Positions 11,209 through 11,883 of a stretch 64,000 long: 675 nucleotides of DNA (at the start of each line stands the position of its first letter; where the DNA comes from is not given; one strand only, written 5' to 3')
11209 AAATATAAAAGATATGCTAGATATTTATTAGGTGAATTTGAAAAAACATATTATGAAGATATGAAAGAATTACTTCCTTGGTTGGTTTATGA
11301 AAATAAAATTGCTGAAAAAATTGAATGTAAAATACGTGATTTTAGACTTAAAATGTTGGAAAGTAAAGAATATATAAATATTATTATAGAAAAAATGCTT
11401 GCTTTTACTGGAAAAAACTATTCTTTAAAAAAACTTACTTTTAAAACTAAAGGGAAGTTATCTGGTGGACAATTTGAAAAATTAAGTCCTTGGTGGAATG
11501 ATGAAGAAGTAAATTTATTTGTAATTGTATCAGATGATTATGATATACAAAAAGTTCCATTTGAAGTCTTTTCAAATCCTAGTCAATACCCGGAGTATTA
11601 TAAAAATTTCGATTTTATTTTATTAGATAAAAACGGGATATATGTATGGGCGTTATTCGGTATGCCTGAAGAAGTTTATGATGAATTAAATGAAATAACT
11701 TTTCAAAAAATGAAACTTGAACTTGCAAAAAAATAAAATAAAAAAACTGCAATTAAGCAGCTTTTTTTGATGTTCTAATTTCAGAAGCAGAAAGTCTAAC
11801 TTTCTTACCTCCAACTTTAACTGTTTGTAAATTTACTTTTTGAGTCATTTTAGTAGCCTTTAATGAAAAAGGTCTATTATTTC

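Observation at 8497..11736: Tandemly duplicated two-gene cassette (A1-B1, C, A2-B2) of acidic proteins of unknown function between eno and rpmB/dnaE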

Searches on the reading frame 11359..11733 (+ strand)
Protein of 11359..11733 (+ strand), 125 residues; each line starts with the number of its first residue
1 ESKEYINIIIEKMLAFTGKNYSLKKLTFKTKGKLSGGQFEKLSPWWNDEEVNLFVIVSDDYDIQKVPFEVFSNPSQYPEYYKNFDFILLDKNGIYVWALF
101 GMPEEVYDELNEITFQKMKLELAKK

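Call 79: predict_structure(alignment_id=A9)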
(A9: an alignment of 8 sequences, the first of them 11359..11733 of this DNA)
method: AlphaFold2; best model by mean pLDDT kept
length: 125 residues; sequences in the alignment: 8
mean_pLDDT: 81.4   pTM: 0.73
mean pLDDT of the five models: 81.4, 80.4, 80.3, 79.2, 78.4
residues with pLDDT >= 90: 44; 70-90: 54; 50-70: 21; < 50: 6
segments of 3 or more residues with pLDDT < 50: 92-97
pLDDT, mean of each block of 10 residues (from residue 1): 82 96 88 62 68 90 90 86 89 51 90 86 82
secondary structure, 60 per line:
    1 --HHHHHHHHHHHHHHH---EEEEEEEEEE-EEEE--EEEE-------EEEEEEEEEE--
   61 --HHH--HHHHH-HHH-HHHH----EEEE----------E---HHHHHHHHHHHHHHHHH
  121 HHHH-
elements in order: H3-17 E21-30 E32-35 E38-41 E49-58 H68-72 H78-81 E86-89 H104-124
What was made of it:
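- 10987..11736 (+): B2, long-form member (249 aa). Model of its C-terminal module: pLDDT 81, pTM 0.73 (call 79).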

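Call 94: search_solved_structures(query=A9, max_evalue=10)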
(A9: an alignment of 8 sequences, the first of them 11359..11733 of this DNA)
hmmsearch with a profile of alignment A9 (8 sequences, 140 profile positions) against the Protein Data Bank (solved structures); distinct sequences matched with E-value up to 10: 7.
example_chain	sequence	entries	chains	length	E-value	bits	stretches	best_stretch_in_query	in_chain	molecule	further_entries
6l8f_B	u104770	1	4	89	0.16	15.1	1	18-75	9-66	Antitoxin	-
6l8e_A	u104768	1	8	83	0.18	15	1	19-75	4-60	YefM Antitoxin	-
7bwf_D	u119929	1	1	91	0.19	15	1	19-75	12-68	Antitoxin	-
7bwf_B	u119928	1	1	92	0.19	14.9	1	19-75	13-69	Antitoxin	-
2nqo_B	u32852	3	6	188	1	12.5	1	105-130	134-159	Gamma-glutamyltranspeptidase | Gamma-glutamyltranspeptidase (Ggt) Small subunit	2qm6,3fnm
2qmc_B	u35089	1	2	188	1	12.5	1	105-130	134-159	Gamma-glutamyltranspeptidase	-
5bpk_C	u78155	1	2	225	1.4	12.1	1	105-130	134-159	Gamma-glutamyltranspeptidase (Ggt)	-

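Call 95: search_solved_structures(query=A9, max_evalue=0.5, show_alignments=2)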
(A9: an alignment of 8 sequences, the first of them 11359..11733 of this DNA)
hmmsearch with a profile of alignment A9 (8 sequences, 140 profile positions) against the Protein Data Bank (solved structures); distinct sequences matched with E-value up to 0.5: 4.
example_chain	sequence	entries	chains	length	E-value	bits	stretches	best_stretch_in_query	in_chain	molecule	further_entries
6l8f_B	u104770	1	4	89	0.16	15.1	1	18-75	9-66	Antitoxin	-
6l8e_A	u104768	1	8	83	0.18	15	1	19-75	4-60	YefM Antitoxin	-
7bwf_D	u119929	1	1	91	0.19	15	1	19-75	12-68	Antitoxin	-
7bwf_B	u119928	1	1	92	0.19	14.9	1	19-75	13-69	Antitoxin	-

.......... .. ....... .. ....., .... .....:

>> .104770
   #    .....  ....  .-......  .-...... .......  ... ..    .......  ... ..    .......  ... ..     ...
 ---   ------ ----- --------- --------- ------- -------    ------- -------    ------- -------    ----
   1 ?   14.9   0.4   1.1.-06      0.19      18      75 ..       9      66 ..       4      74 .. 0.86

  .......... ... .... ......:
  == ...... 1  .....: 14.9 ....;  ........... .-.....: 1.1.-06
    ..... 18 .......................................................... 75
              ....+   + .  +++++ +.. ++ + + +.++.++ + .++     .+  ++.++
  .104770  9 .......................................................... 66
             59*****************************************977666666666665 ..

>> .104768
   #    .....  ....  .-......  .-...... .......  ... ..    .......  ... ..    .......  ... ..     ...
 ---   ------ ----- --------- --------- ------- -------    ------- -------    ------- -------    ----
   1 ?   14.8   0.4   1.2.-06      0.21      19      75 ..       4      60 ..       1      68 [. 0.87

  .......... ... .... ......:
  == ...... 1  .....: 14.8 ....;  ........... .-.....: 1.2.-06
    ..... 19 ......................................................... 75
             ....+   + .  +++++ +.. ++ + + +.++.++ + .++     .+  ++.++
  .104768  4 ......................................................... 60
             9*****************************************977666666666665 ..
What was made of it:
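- On Phd/YefM type II antitoxins: The profile of the B insert against the PDB gives YefM at E 0.16-0.19 only (calls 94, 95).
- The B insert gives a weak sequence match to YefM antitoxin, E 0.16 (calls 94, 95).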
